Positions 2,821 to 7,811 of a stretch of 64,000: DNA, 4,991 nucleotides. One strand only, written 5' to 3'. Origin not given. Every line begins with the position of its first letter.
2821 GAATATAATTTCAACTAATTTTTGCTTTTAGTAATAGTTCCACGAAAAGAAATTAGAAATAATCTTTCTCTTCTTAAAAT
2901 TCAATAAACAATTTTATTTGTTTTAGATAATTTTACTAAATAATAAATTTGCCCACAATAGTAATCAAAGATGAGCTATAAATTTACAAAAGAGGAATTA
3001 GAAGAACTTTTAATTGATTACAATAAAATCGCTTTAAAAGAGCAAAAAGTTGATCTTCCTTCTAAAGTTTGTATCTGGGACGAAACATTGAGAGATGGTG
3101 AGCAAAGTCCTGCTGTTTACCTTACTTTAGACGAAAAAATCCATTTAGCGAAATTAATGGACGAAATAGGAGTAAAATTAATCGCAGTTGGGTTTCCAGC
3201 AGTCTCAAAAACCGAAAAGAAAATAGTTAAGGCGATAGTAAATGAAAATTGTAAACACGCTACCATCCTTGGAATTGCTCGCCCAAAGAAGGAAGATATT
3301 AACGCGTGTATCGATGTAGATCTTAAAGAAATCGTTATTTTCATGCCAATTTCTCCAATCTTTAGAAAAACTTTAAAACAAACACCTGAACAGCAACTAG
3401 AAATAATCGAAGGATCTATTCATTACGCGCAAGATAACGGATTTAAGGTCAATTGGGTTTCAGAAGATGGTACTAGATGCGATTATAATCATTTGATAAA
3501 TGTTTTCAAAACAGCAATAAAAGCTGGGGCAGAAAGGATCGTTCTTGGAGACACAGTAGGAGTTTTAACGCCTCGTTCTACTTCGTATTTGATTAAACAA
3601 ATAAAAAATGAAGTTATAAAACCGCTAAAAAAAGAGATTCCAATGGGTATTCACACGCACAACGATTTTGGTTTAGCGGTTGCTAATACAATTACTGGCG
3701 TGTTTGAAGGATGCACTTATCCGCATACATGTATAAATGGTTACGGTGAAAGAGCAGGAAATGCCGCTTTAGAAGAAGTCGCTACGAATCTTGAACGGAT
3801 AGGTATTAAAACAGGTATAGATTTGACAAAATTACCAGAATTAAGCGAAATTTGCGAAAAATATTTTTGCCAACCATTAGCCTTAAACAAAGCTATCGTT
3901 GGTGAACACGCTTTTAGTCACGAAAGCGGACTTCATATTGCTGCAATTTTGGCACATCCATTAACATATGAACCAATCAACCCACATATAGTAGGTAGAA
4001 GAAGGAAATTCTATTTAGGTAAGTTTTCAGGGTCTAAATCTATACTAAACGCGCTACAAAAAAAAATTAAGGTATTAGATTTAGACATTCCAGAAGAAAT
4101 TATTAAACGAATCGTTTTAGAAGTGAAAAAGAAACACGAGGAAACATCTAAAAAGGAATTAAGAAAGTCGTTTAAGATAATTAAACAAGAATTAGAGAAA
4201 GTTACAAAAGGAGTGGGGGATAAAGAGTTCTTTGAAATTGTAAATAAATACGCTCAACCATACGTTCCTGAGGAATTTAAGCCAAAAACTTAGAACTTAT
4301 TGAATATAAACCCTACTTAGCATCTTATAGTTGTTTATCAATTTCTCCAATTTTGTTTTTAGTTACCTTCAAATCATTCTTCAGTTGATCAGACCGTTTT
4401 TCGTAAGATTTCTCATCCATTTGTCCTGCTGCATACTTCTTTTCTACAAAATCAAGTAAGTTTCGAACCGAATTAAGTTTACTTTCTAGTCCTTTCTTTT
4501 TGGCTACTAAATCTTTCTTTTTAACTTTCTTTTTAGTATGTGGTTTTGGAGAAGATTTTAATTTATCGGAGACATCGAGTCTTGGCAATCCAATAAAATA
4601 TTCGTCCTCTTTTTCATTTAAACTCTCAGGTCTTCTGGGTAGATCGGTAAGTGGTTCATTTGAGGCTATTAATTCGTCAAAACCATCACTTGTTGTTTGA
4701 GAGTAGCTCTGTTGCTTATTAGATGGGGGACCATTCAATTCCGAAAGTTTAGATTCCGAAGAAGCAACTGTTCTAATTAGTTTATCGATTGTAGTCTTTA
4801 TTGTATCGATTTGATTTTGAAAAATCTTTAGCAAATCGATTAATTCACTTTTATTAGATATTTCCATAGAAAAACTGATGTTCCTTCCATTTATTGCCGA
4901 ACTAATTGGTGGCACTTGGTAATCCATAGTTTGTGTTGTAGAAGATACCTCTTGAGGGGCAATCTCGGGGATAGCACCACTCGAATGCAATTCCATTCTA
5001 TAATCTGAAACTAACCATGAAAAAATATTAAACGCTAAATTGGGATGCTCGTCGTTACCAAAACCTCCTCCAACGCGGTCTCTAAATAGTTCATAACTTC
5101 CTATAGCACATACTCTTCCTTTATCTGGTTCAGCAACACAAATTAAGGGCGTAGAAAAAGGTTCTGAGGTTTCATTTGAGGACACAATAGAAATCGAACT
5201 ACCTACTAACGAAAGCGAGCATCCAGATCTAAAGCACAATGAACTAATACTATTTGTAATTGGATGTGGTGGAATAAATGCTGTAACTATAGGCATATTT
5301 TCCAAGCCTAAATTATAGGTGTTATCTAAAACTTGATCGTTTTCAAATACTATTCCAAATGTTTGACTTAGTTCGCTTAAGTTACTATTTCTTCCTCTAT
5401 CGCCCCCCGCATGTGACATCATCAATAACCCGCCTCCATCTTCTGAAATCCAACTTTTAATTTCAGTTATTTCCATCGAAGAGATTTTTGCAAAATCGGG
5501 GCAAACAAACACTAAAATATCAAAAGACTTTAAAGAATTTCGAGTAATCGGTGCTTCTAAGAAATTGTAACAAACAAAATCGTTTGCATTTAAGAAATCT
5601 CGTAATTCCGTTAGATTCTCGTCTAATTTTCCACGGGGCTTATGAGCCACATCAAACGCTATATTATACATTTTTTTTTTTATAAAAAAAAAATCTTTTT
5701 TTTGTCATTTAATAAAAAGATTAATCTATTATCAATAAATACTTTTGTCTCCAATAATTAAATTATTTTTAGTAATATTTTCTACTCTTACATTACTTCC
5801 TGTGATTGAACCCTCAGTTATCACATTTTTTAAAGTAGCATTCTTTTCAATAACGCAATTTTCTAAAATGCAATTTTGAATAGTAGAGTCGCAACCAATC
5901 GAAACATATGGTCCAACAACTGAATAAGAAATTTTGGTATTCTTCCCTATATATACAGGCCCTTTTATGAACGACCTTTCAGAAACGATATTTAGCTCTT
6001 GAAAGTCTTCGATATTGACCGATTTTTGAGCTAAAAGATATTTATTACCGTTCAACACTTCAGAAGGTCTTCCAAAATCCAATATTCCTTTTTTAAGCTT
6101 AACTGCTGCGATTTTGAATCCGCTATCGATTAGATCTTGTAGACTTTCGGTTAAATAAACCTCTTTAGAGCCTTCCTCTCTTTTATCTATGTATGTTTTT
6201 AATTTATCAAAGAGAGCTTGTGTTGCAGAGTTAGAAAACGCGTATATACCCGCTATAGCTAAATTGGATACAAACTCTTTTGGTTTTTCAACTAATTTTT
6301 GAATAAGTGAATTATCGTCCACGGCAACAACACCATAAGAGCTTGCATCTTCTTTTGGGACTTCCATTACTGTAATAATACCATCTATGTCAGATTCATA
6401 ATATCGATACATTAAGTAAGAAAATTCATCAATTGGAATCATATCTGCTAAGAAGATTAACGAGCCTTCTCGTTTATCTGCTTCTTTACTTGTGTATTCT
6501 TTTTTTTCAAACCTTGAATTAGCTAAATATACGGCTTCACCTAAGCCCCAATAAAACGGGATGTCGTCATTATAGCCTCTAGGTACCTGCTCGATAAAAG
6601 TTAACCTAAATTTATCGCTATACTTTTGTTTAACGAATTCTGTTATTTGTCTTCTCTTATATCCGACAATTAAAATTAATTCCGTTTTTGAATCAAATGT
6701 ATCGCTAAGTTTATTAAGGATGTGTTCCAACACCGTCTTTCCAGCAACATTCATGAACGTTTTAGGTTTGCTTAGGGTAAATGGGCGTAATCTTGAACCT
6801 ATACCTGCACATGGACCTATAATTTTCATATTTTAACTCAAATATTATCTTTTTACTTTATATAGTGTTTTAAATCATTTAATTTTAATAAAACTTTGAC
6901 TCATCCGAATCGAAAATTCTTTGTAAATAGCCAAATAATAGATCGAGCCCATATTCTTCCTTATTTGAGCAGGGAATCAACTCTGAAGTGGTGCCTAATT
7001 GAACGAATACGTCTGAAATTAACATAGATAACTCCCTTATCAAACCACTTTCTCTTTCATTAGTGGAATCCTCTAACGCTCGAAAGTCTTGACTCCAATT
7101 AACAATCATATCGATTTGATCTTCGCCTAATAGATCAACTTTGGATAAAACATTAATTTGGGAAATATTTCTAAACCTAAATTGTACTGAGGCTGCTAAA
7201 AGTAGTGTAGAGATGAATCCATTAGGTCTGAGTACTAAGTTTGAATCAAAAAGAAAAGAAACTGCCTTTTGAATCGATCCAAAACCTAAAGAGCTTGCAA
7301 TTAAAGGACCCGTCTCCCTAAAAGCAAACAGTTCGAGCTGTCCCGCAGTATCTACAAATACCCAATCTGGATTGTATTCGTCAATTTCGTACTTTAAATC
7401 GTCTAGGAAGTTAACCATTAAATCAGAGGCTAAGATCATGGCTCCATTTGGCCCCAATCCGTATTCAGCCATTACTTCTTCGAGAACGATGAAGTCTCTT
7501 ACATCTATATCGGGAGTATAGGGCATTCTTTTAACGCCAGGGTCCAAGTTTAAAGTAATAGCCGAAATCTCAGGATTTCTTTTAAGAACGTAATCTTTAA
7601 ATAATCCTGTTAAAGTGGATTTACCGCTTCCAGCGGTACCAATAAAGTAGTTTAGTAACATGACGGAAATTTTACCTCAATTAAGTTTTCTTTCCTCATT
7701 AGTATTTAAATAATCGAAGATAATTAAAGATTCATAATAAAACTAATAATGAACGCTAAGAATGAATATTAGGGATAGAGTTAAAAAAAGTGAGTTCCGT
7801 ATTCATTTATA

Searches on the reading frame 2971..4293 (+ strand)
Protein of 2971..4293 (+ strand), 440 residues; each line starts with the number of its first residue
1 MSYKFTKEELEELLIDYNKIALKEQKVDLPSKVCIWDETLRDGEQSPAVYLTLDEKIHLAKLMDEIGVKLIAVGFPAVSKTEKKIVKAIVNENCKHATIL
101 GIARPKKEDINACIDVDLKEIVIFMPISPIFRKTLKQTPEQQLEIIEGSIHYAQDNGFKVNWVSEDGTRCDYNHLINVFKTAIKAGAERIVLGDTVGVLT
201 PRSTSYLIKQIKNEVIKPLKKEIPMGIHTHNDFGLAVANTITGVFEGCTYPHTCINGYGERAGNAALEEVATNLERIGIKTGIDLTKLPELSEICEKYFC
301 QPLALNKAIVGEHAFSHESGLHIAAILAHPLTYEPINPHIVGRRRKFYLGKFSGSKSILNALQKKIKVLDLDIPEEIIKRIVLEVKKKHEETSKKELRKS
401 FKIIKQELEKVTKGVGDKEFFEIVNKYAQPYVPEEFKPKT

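Call 47: search_protein_families(library=pfam, proteins=[window:2971-4293:+], max_evalue=0.0001)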
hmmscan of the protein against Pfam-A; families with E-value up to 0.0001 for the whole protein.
window:2971-4293:+ (440 aa): 2 families
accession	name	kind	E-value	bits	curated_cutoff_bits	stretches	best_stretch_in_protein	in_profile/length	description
PF00682.25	HMGL-like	-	9.3e-70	235.4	29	1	33-293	2-258/260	HMGL-like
PF22617.1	HCS_D2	-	2.1e-18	66.9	27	1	309-390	1-79/82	Homocitrate synthase post-HMGL domain-like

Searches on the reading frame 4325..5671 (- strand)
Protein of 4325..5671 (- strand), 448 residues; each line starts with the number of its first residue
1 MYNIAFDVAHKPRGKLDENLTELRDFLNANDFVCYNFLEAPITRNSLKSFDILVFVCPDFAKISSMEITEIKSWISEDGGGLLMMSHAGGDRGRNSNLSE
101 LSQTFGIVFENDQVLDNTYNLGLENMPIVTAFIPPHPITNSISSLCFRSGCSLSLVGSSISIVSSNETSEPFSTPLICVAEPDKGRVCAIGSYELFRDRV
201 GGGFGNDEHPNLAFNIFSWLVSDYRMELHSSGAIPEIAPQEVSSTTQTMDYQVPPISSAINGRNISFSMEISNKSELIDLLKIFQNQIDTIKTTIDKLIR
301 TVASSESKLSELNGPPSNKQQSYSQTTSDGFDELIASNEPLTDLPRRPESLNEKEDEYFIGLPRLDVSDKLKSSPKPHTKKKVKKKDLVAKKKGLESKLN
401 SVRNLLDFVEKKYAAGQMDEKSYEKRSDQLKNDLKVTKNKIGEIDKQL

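Call 47: search_protein_families(library=pfam, proteins=[window:4325-5671:-], max_evalue=0.0001)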
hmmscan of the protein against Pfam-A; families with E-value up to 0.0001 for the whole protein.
window:4325-5671:- (448 aa): 1 family
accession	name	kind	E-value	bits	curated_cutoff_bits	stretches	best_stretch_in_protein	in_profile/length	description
PF23355.1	IFT52_GIFT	-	9e-14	51.6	27.2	1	5-119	3-113/246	IFT52 GIFT domain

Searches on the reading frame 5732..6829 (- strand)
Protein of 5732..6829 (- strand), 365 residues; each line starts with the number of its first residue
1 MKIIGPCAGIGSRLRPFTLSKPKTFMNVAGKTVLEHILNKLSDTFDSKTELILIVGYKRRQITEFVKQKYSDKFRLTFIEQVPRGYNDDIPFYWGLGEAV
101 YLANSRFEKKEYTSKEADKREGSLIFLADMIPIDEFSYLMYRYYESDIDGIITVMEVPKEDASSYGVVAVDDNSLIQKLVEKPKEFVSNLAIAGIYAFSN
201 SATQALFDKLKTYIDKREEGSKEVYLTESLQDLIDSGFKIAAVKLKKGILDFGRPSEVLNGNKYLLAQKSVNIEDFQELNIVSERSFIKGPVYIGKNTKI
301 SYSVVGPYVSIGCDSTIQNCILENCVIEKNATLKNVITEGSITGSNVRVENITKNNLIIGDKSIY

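Call 47: search_protein_families(library=pfam, proteins=[window:5732-6829:-], max_evalue=0.0001)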
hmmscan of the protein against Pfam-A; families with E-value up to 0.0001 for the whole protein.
window:5732-6829:- (365 aa): 2 families
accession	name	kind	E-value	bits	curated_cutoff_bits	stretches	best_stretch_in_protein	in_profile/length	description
PF00483.29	NTP_transferase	-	9.7e-24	84.7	21.2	1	8-264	7-241/245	Nucleotidyl transferase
PF25084.1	LbH_EIF2B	-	1.1e-07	32.3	54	1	281-351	17-89/105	EIF2B subunit epsilon LbH domain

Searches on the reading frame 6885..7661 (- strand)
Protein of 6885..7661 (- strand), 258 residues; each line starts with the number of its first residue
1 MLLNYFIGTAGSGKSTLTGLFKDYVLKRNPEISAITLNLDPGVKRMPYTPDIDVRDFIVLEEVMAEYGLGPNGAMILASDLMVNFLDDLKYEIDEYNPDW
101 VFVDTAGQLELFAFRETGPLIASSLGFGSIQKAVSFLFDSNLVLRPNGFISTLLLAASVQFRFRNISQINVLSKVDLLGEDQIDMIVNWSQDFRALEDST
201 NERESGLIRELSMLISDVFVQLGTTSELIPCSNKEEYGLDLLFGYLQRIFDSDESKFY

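Call 47: search_protein_families(library=pfam, proteins=[window:6885-7661:-], max_evalue=0.0001)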
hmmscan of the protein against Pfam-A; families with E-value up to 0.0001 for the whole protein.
window:6885-7661:- (258 aa): 1 family
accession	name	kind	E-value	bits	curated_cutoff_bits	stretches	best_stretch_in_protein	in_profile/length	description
PF03029.23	ATP_bind_1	-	4.3e-49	167.9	27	1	6-250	1-238/240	Conserved hypothetical ATP binding protein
